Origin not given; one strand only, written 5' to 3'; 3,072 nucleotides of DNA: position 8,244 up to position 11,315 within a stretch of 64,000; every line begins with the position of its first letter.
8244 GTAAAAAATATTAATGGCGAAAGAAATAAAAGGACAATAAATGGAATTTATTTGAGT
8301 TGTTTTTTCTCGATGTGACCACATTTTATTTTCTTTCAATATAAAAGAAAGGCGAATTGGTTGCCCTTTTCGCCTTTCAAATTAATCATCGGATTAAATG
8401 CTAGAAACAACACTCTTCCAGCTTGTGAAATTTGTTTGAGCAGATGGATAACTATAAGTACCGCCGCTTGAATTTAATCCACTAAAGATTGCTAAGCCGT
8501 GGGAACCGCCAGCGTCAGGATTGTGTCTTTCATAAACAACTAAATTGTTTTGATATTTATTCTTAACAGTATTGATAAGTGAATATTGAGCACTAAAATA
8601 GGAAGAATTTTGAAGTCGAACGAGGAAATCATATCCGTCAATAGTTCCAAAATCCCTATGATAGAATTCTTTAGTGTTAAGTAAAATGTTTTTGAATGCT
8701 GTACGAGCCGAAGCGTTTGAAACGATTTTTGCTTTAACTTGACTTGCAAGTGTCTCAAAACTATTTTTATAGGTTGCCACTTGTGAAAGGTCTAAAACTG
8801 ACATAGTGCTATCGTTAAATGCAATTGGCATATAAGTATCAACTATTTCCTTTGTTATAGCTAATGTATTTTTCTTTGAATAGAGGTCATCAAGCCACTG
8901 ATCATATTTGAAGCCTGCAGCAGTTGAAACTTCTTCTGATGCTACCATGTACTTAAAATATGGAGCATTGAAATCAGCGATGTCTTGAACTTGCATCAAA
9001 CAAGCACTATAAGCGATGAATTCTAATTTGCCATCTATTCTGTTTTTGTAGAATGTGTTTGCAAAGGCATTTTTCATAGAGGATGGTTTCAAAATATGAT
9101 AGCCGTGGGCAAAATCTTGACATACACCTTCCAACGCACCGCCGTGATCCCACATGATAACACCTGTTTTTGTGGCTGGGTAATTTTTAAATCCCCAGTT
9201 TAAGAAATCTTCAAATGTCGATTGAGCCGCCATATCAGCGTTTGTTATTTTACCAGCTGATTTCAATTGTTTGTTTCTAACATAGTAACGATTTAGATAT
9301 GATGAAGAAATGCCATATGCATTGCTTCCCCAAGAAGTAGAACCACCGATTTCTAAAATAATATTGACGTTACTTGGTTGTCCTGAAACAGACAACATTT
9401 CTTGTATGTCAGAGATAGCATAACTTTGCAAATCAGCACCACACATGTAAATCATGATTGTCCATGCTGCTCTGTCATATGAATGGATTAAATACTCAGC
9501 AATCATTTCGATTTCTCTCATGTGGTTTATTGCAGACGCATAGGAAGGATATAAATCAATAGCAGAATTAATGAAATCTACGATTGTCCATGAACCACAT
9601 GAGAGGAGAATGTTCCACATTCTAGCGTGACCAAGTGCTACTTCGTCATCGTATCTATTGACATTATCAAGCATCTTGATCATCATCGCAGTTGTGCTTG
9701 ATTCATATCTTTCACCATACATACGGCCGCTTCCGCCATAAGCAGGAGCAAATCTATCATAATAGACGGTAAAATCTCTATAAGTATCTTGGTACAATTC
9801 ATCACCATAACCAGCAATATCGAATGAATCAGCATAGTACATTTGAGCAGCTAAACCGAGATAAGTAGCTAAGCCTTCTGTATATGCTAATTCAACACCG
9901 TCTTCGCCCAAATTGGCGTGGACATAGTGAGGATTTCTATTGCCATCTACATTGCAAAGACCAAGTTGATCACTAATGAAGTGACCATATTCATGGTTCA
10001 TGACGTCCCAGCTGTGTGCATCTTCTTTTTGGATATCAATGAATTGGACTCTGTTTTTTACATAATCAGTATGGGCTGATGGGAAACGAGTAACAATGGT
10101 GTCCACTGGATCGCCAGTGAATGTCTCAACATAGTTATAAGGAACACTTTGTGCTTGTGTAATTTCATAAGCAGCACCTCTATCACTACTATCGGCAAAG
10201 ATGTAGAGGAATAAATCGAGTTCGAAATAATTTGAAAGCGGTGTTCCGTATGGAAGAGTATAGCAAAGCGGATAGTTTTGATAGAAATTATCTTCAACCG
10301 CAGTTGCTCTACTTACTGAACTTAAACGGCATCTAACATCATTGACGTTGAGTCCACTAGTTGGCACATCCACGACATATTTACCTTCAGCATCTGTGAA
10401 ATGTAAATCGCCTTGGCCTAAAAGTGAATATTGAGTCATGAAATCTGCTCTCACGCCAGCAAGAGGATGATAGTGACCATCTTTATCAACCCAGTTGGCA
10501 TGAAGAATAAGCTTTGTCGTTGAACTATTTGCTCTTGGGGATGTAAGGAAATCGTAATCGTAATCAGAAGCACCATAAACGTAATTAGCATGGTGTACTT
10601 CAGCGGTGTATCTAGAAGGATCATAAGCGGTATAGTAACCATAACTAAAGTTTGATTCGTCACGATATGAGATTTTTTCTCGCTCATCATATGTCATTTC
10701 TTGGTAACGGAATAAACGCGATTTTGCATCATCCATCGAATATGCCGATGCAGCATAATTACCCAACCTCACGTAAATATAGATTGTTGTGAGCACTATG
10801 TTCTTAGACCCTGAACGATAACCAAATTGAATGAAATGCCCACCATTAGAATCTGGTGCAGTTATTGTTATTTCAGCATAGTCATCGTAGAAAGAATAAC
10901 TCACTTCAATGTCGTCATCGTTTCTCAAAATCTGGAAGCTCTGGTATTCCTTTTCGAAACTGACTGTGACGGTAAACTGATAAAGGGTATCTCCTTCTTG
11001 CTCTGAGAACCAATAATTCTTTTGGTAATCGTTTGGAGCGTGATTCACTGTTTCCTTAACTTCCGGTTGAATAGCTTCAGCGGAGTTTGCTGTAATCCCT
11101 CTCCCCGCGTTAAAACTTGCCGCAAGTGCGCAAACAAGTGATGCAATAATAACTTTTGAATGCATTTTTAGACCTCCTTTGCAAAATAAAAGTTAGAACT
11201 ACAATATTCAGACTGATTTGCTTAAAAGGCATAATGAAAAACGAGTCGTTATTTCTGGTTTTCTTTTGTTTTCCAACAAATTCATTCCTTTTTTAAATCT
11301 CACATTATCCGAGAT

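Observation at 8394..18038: Tandem triplet of secreted proteins fusing an HEXXH metallopeptidase domain to a clostripain-like (C11) cysteine peptidase domain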

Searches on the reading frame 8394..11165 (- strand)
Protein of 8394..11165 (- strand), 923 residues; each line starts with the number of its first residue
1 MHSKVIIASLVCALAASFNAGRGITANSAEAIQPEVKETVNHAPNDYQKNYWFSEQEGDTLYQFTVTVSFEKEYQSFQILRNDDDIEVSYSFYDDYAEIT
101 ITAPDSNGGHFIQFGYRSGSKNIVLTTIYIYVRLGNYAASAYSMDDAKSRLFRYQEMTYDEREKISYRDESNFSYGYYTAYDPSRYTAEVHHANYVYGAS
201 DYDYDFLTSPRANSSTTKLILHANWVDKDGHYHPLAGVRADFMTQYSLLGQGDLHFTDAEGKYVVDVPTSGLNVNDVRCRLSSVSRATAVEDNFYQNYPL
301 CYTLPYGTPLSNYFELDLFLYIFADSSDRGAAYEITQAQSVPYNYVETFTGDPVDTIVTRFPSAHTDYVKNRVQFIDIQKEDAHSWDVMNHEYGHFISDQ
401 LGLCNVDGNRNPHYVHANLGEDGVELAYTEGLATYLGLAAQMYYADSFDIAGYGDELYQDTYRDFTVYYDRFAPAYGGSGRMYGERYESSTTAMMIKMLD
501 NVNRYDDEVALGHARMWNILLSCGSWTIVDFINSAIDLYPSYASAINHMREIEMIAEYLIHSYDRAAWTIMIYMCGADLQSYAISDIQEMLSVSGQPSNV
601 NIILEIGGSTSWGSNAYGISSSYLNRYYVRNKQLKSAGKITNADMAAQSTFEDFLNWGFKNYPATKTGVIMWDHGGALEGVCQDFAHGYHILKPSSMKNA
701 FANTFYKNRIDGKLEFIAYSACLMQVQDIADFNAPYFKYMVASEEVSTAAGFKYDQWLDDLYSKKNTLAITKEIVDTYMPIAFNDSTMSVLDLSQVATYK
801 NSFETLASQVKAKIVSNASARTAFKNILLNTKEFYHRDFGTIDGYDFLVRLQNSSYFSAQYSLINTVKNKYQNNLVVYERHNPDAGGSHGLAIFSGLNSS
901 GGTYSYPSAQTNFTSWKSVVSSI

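Call 3: search_protein_families(library=pfam, proteins=[window:8394-11165:-], max_evalue=1)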
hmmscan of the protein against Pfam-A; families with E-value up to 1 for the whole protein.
window:8394-11165:- (923 aa): 1 family
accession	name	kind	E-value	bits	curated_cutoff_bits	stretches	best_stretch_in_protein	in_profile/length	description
PF03415.19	Peptidase_C11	-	1.3e-31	110.9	25.8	1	573-916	2-336/359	Clostripain family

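Call 4: search_protein_families(library=ncbifam, proteins=[window:8394-11165:-], max_evalue=1)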
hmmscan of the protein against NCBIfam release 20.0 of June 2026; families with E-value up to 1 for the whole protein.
window:8394-11165:- (923 aa): 2 families
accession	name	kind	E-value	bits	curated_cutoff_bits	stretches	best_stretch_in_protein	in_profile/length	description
NF041530.1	LvrD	equivalog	0.31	10.9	200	1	55-102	73-122/129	T4SS-associated protein LvrD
NF045634.1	LeuMetRace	equivalog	0.86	8.3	800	0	373-417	23-65/432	leucine/methionine racemase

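Call 7: search_solved_structures(query=window:8394-11165:-, max_evalue=10, show_alignments=2)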
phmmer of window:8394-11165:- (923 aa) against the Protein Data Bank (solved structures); distinct sequences matched with E-value up to 10: 1.
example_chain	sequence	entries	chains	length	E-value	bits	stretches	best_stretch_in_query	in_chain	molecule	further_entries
6mzo_A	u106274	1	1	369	4.6e-05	24.9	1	640-797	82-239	Inactive Zymogen C11 Protease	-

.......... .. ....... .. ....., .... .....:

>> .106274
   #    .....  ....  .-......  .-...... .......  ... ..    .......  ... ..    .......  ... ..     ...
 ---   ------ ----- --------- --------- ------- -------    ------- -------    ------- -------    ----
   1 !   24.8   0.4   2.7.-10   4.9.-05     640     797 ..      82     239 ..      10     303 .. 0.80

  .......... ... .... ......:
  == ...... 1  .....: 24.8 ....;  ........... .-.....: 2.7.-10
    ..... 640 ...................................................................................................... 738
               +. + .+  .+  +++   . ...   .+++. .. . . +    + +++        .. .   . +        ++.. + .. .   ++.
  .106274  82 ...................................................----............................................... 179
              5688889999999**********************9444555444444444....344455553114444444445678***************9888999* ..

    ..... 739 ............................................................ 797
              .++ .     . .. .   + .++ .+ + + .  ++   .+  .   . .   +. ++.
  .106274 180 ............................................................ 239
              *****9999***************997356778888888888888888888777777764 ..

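Call 8: find_homologous_proteins(query=window:8394-11165:-)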
Query window:8394-11165:- (923 aa): 101 proteins with E <= 0.001 among 8000 candidates.
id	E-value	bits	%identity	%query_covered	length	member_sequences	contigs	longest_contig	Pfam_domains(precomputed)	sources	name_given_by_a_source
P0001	0.0e+0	2112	100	100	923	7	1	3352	PF03415.20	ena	-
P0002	0.0e+0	1801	85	100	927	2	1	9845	PF03415.20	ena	-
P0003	0.0e+0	1663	79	100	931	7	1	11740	PF03415.20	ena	-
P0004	0.0e+0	1567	76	100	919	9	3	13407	PF03415.20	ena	-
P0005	0.0e+0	1529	73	100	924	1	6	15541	PF03415.20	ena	-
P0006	0.0e+0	1529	74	100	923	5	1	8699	PF03415.20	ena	-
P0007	0.0e+0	1519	73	100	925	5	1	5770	PF03415.20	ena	-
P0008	0.0e+0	1465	71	100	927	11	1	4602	PF03415.20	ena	-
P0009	0.0e+0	1178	59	100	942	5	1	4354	PF03415.20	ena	-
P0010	3.7e-274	930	49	100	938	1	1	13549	PF03415.20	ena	-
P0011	5.7e-265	900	48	100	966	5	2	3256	PF03415.20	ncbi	-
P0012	4.7e-264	897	49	96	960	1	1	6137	PF03415.20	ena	-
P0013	1.7e-259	882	46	100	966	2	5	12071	PF03415.20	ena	-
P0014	5.1e-248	844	45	98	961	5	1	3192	PF03415.20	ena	-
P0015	7.3e-248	843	47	100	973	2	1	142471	PF03415.20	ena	-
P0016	1.4e-238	813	45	97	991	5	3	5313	PF03415.20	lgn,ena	-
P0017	6.3e-237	807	45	100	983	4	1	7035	PF03415.20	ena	-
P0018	8.0e-236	803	44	100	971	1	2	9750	PF03415.20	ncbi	-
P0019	7.7e-235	800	44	100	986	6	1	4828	PF03415.20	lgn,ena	-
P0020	6.7e-218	744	45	88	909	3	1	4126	PF03415.20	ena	-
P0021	1.5e-208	713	42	100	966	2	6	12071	PF03415.20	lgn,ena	-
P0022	7.4e-171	588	39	100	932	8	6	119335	PF03415.20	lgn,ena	-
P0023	7.0e-170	585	37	100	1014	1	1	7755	PF03415.20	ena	-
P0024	1.7e-169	584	37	100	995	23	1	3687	PF03415.20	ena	-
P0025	1.8e-169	584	35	100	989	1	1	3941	PF03415.20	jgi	-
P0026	3.3e-167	576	36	100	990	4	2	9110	PF03415.20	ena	-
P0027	5.6e-167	576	37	100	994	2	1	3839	PF03415.20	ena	-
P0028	1.3e-160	555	39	80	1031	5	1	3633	PF03415.20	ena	-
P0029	1.5e-150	521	34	79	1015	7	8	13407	PF03415.20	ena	-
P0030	3.1e-150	520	38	100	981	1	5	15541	PF03415.20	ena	-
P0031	2.0e-149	518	34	100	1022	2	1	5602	PF03415.20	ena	-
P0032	4.1e-149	517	35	100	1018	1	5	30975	PF03415.20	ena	-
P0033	4.1e-146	507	37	79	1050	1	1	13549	PF03415.20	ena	-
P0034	2.4e-145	504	34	100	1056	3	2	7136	PF03415.20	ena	-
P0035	2.5e-140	487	36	100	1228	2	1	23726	PF03415.20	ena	-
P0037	3.5e-138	480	35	100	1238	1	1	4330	PF03415.20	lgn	-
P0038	1.8e-137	478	35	100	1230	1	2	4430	PF03415.20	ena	-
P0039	1.7e-136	475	34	100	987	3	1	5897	PF03415.20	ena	-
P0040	2.4e-136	474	37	90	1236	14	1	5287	PF03415.20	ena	-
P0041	3.3e-136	474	33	100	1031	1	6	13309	PF03415.20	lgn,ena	-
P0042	2.8e-131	458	36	80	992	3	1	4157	PF03415.20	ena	-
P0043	3.6e-130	454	33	100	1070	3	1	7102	PF03415.20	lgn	-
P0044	2.4e-129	451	32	99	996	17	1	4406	PF03415.20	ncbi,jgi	jgi:hypothetical protein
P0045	6.0e-129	450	36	80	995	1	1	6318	PF03415.20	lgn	-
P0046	4.9e-128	447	33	100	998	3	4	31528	PF03415.20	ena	-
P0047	6.9e-127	443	32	100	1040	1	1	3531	PF03415.20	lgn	-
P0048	1.1e-124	436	32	100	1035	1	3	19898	PF03415.20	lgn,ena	-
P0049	4.2e-123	430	35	77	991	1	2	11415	PF03415.20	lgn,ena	-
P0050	3.4e-117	411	32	100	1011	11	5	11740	PF03415.20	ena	-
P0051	1.1e-116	409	33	99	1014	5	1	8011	PF03415.20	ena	-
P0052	2.1e-116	408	32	100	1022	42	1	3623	PF03415.20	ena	-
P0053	1.2e-115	406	32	92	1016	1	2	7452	PF03415.20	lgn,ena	-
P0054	2.5e-114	401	32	93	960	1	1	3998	PF03415.20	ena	-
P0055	5.7e-114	400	33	100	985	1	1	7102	PF03415.20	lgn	-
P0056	6.9e-113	397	32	97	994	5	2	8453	PF03415.20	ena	-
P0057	1.3e-111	392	34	80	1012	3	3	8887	PF03415.20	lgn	-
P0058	8.1e-111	390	36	89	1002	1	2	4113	PF03415.20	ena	-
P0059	5.6e-110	387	29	100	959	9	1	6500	PF03415.20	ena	-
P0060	7.4e-110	387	33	100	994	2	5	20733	PF03415.20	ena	-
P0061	1.0e-109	386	32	100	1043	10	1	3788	PF03415.20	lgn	-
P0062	3.5e-108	381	32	100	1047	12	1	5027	PF03415.20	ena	-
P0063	2.3e-107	378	32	100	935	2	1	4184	PF03415.20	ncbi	-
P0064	5.6e-107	377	32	100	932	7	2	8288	PF03415.20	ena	-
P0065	8.1e-105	370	32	100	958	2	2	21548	PF03415.20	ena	-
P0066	2.3e-104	368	32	100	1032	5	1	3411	PF03415.20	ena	-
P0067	5.3e-104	367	34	71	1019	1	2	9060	PF03415.20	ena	-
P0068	7.5e-103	363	32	100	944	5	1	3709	PF03415.20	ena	-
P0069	7.8e-103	363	31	100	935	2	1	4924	PF03415.20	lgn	-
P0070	2.7e-102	362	33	100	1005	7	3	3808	PF03415.20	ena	-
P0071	3.7e-102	361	32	87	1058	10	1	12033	PF03415.20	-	-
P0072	2.0e-101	359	31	100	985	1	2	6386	PF03415.20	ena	-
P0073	8.5e-100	353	32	100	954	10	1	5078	PF03415.20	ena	-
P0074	2.5e-97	345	31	100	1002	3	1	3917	PF03415.20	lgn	-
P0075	3.7e-97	345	33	89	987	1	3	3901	PF03415.20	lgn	-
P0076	1.6e-96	342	31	100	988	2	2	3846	PF03415.20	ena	-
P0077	8.0e-96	340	33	100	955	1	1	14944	PF03415.20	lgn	-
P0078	7.1e-89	317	32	88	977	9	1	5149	PF03415.20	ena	-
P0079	1.3e-88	316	31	100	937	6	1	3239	PF03415.20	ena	-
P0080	1.2e-83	300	31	88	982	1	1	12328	PF03415.20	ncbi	-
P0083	5.5e-61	225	37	38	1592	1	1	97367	PF26182.1,PF21461.4,PF02368.25,PF03415.20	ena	-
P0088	3.1e-52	196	38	38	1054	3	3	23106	PF03415.20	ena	-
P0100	1.6e-9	55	27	27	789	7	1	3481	PF03415.20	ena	-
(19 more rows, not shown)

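Call 14: find_related_loci(query=A1, collection=genome_contigs, flank=10000)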
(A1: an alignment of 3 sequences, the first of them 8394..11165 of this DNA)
Query A1 (923 aa) in genome_contigs; peptide patterns used: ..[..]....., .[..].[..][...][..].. (x = any residue, [..] = any of these).
48 stretches matched a pattern; 8 encode a relative of the query (tblastn E <= 1e-3); 7 distinct loci.
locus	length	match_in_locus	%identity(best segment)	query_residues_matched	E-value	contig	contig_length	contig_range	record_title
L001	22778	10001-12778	70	1-922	0e+0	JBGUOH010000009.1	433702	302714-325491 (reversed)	MAG: Bacilli bacterium isolate ruminal_MAG_191 ruminal_MAG_191_contig_0009, whole genome shotgun sequence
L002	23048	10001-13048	32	1-921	4e-132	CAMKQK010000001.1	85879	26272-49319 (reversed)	MAG: uncultured Bacillales bacterium isolate SRR12081302_bin.41_metaWRAP_v1.3_MAG genome assembly, contig: ERZ12289775.2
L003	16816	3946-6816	30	1-919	9e-122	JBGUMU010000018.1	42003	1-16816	MAG: Bacilli bacterium isolate ruminal_MAG_226 ruminal_MAG_226_contig_0018, whole genome shotgun sequence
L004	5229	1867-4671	31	1-919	6e-99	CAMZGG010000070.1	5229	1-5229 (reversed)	MAG TPA_asm: uncultured Bacillales bacterium isolate SRR10912533_bin.71_metaWRAP_v1.3_MAG genome assembly, contig: ERZ14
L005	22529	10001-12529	37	1-828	1e-134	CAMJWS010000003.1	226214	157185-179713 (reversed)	MAG: uncultured Bacillales bacterium isolate SRR12081298_bin.12_metaWRAP_v1.3_MAG genome assembly, contig: ERZ12289774.2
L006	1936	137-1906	37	1-518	4e-63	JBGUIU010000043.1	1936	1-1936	MAG: Paludibacteraceae bacterium isolate ruminal_MAG_32 ruminal_MAG_32_contig_0043, whole genome shotgun sequence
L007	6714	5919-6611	30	1-237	3e-16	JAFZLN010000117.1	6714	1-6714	MAG: Bacilli bacterium isolate RGIG7876 Water_buffalos_Reticulum-4__c794117, whole genome shotgun sequence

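Call 38: list_cluster_members(proteins=[P0011, P0018, P0063, P0080, P0044, P0113, P0122, P0155, P0185, P0118])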
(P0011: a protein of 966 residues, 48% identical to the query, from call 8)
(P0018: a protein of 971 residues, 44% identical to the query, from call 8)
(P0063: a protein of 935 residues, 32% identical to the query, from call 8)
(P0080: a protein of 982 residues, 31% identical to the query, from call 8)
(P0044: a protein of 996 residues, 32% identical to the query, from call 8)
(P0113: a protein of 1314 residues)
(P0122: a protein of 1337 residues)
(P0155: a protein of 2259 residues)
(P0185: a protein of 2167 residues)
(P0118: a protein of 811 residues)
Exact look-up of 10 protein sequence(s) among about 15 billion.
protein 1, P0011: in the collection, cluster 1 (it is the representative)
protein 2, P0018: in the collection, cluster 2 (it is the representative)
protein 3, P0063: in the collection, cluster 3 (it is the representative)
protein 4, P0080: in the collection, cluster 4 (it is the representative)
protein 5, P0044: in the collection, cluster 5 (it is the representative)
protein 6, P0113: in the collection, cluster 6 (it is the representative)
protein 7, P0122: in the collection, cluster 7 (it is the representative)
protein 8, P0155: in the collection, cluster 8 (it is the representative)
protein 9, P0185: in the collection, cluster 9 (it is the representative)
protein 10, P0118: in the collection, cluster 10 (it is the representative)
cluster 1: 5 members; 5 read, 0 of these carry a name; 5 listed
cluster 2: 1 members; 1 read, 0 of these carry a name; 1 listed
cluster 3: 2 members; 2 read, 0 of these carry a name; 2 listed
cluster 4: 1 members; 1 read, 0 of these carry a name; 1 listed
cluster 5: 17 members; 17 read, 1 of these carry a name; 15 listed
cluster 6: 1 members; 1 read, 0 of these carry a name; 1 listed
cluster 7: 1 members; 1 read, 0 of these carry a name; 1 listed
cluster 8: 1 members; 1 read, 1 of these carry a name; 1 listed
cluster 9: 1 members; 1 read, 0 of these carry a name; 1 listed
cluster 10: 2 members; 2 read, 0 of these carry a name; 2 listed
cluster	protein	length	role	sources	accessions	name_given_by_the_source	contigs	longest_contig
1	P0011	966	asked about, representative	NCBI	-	-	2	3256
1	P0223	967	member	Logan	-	-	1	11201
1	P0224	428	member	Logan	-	-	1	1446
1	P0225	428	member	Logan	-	-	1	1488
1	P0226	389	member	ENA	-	-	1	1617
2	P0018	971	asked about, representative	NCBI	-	-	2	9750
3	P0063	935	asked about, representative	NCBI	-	-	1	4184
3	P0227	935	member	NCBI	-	-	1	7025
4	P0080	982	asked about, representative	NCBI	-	-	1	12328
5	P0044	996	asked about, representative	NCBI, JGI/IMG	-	hypothetical protein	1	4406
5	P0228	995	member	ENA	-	-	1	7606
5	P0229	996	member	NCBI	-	-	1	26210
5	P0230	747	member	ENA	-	-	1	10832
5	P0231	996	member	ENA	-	-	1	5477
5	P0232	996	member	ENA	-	-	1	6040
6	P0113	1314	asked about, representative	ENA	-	-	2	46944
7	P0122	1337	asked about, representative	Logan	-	-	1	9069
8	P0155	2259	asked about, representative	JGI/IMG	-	Calx-beta domain/FG-GAP-like repeat/RTX calcium-binding nonapeptide repeat (4 copies)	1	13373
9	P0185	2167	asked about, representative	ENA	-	-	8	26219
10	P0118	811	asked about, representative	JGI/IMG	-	-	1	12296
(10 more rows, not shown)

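Call 49: find_encoding_contigs(protein=P0001, flank=3000, max_places=4)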
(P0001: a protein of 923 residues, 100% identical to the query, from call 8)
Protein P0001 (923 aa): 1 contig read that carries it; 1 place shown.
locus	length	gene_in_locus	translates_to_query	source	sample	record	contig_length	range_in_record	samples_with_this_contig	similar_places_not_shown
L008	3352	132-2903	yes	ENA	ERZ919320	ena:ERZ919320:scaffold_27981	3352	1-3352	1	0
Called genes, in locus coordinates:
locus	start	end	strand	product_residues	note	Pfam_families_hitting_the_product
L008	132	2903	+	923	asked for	PF03415:Peptidase_C11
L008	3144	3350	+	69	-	?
